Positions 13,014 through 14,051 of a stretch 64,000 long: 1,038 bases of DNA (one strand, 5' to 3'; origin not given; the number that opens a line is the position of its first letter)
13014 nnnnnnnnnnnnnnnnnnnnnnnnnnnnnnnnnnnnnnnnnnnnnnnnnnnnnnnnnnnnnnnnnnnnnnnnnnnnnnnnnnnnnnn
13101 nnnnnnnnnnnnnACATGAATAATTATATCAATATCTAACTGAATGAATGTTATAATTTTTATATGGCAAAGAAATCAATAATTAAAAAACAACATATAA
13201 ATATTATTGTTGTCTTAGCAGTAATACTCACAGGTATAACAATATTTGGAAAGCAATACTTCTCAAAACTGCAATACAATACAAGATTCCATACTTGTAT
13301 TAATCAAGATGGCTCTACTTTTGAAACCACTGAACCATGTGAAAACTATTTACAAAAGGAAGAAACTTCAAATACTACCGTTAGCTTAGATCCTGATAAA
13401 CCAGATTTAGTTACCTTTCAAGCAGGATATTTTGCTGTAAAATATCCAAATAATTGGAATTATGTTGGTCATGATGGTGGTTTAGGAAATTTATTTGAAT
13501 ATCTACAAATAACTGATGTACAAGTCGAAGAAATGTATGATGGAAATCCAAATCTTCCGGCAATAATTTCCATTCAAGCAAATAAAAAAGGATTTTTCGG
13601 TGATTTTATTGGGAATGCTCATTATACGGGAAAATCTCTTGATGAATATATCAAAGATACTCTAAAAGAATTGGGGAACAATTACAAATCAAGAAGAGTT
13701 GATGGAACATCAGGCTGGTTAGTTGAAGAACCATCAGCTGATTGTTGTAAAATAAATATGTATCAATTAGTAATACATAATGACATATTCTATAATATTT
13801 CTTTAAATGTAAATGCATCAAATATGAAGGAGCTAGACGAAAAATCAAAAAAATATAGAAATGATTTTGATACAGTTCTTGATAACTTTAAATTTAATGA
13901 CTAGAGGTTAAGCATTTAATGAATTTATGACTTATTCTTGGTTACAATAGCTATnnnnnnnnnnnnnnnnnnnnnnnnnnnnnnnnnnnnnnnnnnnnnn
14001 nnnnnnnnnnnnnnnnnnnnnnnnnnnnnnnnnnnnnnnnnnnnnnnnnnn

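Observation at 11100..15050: AT-rich island of polymorphic signal-anchored proteins: a conserved N-terminal module with divergent C-terminal domains, interleaved with paralogous polytopic membrane proteins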

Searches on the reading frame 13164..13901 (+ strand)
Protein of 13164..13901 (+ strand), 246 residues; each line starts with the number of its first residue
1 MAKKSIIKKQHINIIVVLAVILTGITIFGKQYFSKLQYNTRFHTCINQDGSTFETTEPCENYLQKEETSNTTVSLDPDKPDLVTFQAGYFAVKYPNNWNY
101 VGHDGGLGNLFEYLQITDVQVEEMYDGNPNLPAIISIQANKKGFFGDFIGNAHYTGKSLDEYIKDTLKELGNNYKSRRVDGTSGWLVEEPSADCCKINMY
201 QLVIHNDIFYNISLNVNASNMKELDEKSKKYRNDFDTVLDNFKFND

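Call 6: search_protein_families(library=pfam, max_evalue=1, proteins=[window:13164-13901:+])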
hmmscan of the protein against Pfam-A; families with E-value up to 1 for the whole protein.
window:13164-13901:+ (246 aa): 3 families
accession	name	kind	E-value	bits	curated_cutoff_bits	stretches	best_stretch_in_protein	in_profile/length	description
PF19917.4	bpX1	-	0.058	13.7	27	0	146-164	48-66/82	MoxR-vWA-beta-propeller ternary system domain bpX1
PF18933.6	PsbP_2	-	0.071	13.5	27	1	56-244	15-184/184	PsbP-like protein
PF10144.15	SMP_2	-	0.27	11.3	28.9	1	1-41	1-41/159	Bacterial virulence factor haemolysin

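Call 27: search_solved_structures(query=A2, max_evalue=10)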
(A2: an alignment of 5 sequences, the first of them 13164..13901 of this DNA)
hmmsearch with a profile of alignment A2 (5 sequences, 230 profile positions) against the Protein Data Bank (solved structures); distinct sequences matched with E-value up to 10: 3.
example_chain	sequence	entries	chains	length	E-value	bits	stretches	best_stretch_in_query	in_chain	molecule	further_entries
2a2n_A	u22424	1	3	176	0.44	13.4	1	53-122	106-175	peptidylprolyl isomerase domain and WD repeat containing 1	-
5hba_A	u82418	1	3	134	1.1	12.1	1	63-114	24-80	Uncharacterized protein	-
9d7o_G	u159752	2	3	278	5.3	9.9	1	38-87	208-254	CH103 Fab light chain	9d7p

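Call 28: find_homologous_proteins(query=A2, max_evalue=0.01)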
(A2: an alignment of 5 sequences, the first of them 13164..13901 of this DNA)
Query A2 (5 sequences) (246 aa, profile of the alignment): 4 proteins with E <= 0.01 among 3377 candidates.
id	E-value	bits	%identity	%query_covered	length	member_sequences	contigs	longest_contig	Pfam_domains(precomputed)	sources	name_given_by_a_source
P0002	9.6e-105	367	22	99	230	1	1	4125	-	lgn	-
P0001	7.1e-104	365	26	99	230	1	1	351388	-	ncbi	-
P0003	7.9e-79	283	100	100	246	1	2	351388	-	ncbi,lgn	-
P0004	4.3e-56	208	78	98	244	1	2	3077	-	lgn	-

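Call 29: find_encoding_contigs(protein=P0004, flank=10000)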
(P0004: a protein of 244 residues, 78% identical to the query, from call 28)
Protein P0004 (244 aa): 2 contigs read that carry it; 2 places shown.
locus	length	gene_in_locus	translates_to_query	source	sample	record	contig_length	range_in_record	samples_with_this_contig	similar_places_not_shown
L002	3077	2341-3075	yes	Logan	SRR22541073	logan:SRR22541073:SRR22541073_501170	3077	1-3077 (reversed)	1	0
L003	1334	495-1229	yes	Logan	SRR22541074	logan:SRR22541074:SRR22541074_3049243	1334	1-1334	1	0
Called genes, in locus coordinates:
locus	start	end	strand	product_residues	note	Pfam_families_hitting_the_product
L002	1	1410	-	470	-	?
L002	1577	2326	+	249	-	-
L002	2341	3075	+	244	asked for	?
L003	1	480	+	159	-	?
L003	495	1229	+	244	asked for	-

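Call 30: find_encoding_contigs(protein=P0003, flank=10000)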
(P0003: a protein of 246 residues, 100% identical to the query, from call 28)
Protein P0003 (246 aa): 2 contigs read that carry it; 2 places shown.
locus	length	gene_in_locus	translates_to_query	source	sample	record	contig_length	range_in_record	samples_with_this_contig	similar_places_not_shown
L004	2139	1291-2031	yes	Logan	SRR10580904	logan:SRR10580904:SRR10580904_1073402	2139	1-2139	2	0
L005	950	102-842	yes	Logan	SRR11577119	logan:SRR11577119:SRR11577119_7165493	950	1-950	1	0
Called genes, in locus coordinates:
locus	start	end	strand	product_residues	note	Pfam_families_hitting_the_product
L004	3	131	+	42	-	?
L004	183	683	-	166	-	-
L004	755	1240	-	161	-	-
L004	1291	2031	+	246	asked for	-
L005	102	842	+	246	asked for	-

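Call 50: find_related_loci(query=A2, collection=genome_contigs, flank=10000)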
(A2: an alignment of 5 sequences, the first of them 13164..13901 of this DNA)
Query A2 (246 aa) in genome_contigs; peptide patterns used: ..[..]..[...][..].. (x = any residue, [..] = any of these).
36 stretches matched a pattern, but none encodes a relative of the query by tblastn (E <= 1e-3).

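Call 55: search_protein_representatives(protein=window:13164-13901:+)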
Query: 246 residues. Proteins with E-value up to 0.001 (for the whole library): 3; up to 1e-10: 2; up to 1e-30: 1. The best 3 are listed.
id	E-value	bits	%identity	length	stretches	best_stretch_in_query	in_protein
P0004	1.0e-125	434.4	80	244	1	7-246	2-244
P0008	2.3e-30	122.1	41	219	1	18-244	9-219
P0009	3.4e-10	56.1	48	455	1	1-66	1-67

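Call 60: find_encoding_contigs(protein=P0009, flank=10000)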
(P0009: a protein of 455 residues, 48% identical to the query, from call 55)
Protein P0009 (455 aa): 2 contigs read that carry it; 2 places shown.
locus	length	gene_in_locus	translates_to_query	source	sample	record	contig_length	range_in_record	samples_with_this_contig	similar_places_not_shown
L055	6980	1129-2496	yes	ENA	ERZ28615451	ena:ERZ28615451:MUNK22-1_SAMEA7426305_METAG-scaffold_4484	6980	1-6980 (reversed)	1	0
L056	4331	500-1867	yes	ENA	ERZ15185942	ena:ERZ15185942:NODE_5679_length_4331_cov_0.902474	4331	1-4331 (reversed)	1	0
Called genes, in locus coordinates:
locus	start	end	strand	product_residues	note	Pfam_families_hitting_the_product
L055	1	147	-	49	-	?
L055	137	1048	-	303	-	-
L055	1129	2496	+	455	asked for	-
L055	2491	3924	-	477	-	PF00749:tRNA-synt_1c, PF19269:Anticodon_2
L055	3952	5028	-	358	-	-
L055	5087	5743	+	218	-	PF01746:tRNA_m1G_MT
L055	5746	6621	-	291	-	PF01073:3Beta_HSD, PF01370:Epimerase, PF04321:RmlD_sub_bind, PF13460:NAD_binding_10, PF16363:GDP_Man_Dehyd, PF02719:Polysacc_synt_2 (weak), PF07993:NAD_binding_4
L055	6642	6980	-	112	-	?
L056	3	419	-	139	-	?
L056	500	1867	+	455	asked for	-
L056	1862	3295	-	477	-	PF00749:tRNA-synt_1c, PF19269:Anticodon_2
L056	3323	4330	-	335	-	?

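Call 61: find_encoding_contigs(protein=P0008, flank=10000)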
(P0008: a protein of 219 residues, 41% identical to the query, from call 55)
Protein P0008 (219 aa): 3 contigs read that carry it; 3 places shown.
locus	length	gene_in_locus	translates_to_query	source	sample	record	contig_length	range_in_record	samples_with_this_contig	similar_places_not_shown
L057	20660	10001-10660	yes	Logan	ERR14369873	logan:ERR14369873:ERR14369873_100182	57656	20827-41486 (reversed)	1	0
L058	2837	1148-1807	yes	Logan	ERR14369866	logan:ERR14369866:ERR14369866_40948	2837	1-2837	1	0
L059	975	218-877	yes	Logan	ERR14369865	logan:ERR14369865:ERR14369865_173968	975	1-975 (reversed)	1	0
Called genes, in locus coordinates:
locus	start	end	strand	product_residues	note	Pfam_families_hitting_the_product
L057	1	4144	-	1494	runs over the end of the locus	PF12245:Big_3_2 (faint), PF19077:Big_13 (faint), PF13750:Big_3_3 (faint), PF00041:fn3 (weak)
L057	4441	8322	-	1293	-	PF16893:fn3_2 (faint), PF01551:Peptidase_M23 (weak), PF00041:fn3 (weak)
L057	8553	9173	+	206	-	-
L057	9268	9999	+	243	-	-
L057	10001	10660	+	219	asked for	-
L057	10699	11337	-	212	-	PF01966:HD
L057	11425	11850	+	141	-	PF08818:DUF1801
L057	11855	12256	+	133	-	PF08818:DUF1801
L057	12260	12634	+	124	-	PF02411:MerT (weak)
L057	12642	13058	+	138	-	PF13420:Acetyltransf_4 (weak), PF00583:Acetyltransf_1, PF13673:Acetyltransf_10, PF13508:Acetyltransf_7, PF08445:FR47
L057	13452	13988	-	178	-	PF14340:DUF4395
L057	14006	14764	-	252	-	PF05175:MTS (faint), PF13489:Methyltransf_23 (weak), PF13649:Methyltransf_25 (weak), PF08241:Methyltransf_11 (weak)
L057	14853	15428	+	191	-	PF12389:Peptidase_M73 (faint)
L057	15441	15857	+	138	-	-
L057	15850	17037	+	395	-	-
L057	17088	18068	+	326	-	PF00188:CAP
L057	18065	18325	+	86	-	-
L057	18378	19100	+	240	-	PF00483:NTP_transferase, PF12804:NTP_transf_3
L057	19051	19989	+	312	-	-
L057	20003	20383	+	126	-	-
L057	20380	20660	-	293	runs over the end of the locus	PF06691:DUF1189 (weak)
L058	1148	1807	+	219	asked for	-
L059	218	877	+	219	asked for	-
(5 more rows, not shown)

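Call 71: search_protein_families(library=pfam, max_evalue=0.01, proteins=[L002:1-1410:-, L057:4441-8373:-, P0009, L057:9268-9996:+, L002:1574-2323:+, L057:8553-9170:+, P0008])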
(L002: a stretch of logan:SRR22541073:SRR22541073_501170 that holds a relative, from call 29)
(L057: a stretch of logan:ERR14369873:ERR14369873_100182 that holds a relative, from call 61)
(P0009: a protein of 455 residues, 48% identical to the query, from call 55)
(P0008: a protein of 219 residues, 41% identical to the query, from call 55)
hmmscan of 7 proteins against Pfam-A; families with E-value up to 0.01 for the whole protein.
L002:1-1410:- (470 aa): 1 family
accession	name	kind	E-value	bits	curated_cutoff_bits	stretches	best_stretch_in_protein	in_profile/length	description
PF01551.29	Peptidase_M23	-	0.0014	19.2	28.7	1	183-265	10-89/96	Peptidase family M23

L057:4441-8373:- (1310 aa): 4 families
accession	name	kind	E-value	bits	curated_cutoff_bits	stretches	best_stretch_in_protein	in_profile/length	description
PF00041.27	fn3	-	1.7e-34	118.3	25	5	1023-1093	2-70/84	Fibronectin type III domain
PF16893.11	fn3_2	-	1.4e-09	38.4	27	0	1120-1192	3-74/89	Fibronectin type III domain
PF01551.29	Peptidase_M23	-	2.9e-06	27.8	28.7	1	194-280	15-91/96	Peptidase family M23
PF03995.18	Inhibitor_I36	-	0.0065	16.8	21.1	0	690-736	20-68/69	Peptidase inhibitor family I36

P0009 (455 aa): 0 families

L057:9268-9996:+ (243 aa): 0 families

L002:1574-2323:+ (250 aa): 0 families

L057:8553-9170:+ (206 aa): 1 family
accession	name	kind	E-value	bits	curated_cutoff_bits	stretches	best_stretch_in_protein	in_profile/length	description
PF18933.6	PsbP_2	-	2.1e-06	28.3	27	1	8-202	7-181/184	PsbP-like protein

P0008 (219 aa): 1 family
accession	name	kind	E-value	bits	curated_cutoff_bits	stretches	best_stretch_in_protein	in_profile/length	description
PF18933.6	PsbP_2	-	0.0015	19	27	1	55-189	26-163/184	PsbP-like protein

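Call 83: find_related_loci(query=A8, collection=metagenome_contigs, flank=10000)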
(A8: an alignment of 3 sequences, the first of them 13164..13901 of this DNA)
Query A8 (246 aa) in metagenome_contigs; peptide patterns used: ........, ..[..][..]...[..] (x = any residue, [..] = any of these).
311 stretches matched a pattern, but none encodes a relative of the query by tblastn (E <= 1e-3).

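Call 93: search_protein_families(library=pfam, alignment_id=A7, max_evalue=1)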
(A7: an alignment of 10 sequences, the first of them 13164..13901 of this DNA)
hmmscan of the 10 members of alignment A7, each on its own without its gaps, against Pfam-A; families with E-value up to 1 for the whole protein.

A. member 1, window:13164-13901:+ (246 aa): 3 families
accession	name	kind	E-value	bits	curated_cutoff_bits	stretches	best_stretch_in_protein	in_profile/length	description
PF19917.4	bpX1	-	0.058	13.7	27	0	146-164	48-66/82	MoxR-vWA-beta-propeller ternary system domain bpX1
PF18933.6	PsbP_2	-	0.071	13.5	27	1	56-244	15-184/184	PsbP-like protein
PF10144.15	SMP_2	-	0.27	11.3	28.9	1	1-41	1-41/159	Bacterial virulence factor haemolysin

B. families by the number of members that match (of 10 scanned): 11 families
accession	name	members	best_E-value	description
PF18933.6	PsbP_2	5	2.1e-06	PsbP-like protein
PF12869.13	tRNA_anti-like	1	0.0036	tRNA_anti-like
PF12544.13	LAM_C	1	0.029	Lysine-2,3-aminomutase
PF13731.11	WxL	1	0.038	WxL domain surface cell wall-binding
PF11364.13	DUF3165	1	0.055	Protein of unknown function (DUF3165)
PF19917.4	bpX1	1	0.058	MoxR-vWA-beta-propeller ternary system domain bpX1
PF14804.11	Jag_N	1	0.1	Jag N-terminus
PF17812.7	RET_CLD3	1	0.1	RET Cadherin like domain 3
PF18244.6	CttA_N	1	0.12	Cellulose-binding protein CttA N-terminal domain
PF00335.26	Tetraspanin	1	0.16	Tetraspanin family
PF10144.15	SMP_2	1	0.27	Bacterial virulence factor haemolysin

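Call 94: search_solved_structures(query=A7, max_evalue=10)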
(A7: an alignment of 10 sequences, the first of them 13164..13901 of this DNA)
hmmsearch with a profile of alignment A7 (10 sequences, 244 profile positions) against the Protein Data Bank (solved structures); distinct sequences matched with E-value up to 10: 1.
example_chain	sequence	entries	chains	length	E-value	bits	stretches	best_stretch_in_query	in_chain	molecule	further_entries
9i4t_P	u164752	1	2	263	1.9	11.5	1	83-158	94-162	Oxygen-evolving enhancer protein 2-1, chloroplastic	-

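Call 100: search_dna_similar(query=window:13164-13901:+, collection=phages, mode=protein, max_evalue=0.001)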
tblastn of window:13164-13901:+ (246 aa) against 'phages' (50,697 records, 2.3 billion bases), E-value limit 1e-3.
No match.

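Call 101: search_protein_families(library=ncbifam, max_evalue=0.1, proteins=[window:13164-13901:+, L057:8553-9170:+, P0009])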
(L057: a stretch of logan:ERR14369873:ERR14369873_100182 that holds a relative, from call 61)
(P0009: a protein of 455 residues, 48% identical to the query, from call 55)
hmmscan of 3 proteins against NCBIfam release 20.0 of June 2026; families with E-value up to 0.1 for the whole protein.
window:13164-13901:+ (246 aa): 1 family
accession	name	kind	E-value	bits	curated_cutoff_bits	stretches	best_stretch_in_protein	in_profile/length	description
TIGR04296.1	PEFG-CTERM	domain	0.032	13.9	25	1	15-35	10-30/30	PEFG-CTERM sorting domain-containing protein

L057:8553-9170:+ (206 aa): 0 families

P0009 (455 aa): 0 families

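Call 102: search_protein_families(library=padloc, max_evalue=0.01, proteins=[window:13164-13901:+, L057:8553-9170:+])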
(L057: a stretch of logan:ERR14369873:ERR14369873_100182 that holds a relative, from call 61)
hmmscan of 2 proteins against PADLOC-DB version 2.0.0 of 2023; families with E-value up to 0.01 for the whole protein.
window:13164-13901:+ (246 aa): 0 families

L057:8553-9170:+ (206 aa): 0 families

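Call 103: search_protein_families(library=phrogs, max_evalue=0.01, proteins=[window:13164-13901:+, L057:8553-9170:+])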
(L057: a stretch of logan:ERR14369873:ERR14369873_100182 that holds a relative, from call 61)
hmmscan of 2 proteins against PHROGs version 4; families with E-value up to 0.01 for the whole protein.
window:13164-13901:+ (246 aa): 0 families

L057:8553-9170:+ (206 aa): 0 families
